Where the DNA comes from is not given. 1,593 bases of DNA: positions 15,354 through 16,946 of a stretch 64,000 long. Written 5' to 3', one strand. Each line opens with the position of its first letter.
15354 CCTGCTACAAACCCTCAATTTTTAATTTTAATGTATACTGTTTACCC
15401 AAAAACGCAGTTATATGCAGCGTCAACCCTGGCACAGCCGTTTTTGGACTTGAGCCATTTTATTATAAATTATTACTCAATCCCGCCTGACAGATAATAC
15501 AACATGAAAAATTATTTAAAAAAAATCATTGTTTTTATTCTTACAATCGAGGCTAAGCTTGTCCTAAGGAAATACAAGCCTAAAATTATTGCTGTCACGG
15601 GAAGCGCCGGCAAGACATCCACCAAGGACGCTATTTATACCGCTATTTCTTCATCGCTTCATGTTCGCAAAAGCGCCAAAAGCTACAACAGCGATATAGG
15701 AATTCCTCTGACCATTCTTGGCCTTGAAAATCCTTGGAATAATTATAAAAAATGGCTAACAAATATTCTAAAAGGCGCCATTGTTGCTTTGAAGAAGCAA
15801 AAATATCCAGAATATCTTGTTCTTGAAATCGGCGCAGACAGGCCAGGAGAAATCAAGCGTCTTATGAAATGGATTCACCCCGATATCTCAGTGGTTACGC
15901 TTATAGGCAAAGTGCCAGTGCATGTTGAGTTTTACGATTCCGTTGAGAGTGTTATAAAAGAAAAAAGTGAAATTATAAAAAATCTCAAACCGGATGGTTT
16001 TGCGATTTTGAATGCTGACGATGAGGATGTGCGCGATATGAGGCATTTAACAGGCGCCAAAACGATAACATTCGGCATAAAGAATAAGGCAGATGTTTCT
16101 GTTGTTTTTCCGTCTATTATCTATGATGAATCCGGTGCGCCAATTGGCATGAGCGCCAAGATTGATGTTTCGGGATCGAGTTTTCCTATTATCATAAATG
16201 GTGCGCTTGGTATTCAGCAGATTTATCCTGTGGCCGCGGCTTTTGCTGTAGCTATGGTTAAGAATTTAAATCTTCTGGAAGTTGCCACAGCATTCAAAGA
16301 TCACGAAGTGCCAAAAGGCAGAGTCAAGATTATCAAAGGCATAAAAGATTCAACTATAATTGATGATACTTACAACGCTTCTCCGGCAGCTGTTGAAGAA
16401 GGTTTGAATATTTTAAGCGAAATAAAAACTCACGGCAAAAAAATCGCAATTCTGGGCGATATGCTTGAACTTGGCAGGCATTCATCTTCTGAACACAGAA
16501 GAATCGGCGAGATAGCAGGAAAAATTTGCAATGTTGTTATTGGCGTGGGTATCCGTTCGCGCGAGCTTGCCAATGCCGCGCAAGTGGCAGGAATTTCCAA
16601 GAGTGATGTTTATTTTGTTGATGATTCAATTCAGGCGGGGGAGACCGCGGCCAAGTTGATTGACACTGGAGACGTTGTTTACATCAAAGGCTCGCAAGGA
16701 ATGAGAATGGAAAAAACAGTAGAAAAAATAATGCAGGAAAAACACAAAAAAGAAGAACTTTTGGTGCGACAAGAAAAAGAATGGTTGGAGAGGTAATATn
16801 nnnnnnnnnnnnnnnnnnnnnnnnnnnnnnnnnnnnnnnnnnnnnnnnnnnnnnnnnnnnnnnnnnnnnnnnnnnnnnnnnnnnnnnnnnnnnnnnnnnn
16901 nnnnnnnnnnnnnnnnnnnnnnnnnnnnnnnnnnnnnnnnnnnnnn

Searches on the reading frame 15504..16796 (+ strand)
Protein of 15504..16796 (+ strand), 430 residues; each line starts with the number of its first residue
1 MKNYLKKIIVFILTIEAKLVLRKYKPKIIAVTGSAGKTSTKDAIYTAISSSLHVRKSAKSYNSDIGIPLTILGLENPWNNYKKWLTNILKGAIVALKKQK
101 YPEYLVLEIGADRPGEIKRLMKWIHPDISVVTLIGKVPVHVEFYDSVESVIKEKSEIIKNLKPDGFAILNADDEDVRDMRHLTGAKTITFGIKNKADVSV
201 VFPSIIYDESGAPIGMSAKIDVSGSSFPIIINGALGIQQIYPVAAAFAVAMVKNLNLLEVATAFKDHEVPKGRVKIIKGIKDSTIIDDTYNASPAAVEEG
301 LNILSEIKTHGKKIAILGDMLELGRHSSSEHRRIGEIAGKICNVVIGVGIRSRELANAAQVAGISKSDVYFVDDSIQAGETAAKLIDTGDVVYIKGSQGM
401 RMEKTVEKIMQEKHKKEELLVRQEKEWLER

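Call 10: search_protein_families(library=pfam, proteins=[window:15504-16796:+], max_evalue=0.001)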
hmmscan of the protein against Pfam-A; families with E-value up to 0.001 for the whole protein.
window:15504-16796:+ (430 aa): 2 families
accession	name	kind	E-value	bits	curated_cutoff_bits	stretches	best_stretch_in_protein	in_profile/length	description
PF08245.18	Mur_ligase_M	-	6.3e-29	101.8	24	1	31-250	1-200/200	Mur ligase middle domain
PF02875.26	Mur_ligase_C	-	1.3e-18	68.5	28.4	1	272-397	1-126/127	Mur ligase, glutamate ligase domain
